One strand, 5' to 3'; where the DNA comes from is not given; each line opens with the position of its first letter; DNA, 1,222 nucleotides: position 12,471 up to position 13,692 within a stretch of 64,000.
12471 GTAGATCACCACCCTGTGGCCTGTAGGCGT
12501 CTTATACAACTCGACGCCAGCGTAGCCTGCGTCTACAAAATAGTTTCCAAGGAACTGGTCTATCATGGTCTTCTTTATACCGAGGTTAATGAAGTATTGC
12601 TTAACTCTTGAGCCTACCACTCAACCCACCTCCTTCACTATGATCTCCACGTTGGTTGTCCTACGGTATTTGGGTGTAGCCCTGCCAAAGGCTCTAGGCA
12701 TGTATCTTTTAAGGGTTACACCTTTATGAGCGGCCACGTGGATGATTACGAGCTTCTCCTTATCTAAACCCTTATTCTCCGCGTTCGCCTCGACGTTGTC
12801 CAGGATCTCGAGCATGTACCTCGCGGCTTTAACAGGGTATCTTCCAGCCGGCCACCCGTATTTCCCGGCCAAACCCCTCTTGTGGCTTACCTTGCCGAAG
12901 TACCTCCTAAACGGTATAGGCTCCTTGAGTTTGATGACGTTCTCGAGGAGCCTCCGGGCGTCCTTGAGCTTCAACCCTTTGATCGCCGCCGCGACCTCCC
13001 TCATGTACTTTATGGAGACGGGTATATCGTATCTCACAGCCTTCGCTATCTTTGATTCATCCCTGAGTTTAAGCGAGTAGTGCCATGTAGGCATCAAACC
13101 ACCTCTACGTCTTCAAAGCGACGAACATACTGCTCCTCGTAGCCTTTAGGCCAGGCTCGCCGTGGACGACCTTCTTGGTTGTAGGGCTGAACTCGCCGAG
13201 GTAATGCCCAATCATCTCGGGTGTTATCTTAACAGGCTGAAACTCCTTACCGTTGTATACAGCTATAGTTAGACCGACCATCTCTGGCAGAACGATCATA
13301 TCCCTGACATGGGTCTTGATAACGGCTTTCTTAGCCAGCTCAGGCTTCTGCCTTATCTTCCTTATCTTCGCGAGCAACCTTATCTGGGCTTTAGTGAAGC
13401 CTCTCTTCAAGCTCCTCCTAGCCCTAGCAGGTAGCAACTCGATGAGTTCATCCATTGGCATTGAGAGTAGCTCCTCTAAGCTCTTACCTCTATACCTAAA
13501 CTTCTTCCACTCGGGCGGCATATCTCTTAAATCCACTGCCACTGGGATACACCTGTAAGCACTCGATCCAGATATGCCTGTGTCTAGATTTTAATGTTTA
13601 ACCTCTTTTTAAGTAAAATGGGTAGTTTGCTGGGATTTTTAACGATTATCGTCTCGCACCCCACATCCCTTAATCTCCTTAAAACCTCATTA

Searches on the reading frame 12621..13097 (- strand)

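Call 3: search_protein_families(library=pfam, proteins=[window:12621-13097:-], max_evalue=0.01)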
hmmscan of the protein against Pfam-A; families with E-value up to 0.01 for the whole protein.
window:12621-13097:- (158 aa): 1 family
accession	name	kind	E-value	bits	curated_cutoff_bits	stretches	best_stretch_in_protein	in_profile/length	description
PF00237.24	Ribosomal_L22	-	8.8e-29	100.2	28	1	20-155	1-104/104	Ribosomal protein L22p/L17e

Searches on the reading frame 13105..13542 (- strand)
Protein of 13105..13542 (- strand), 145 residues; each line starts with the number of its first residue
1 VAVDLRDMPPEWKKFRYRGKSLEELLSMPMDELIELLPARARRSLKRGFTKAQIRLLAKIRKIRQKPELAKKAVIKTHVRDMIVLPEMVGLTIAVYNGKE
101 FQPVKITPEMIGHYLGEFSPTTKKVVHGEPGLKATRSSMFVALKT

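Call 3: search_protein_families(library=pfam, proteins=[window:13105-13542:-], max_evalue=0.01)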
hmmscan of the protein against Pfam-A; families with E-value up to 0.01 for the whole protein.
window:13105-13542:- (145 aa): 1 family
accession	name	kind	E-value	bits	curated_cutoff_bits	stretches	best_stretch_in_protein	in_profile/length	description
PF00203.26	Ribosomal_S19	-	9.4e-35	118.8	27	1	43-127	1-81/81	Ribosomal protein S19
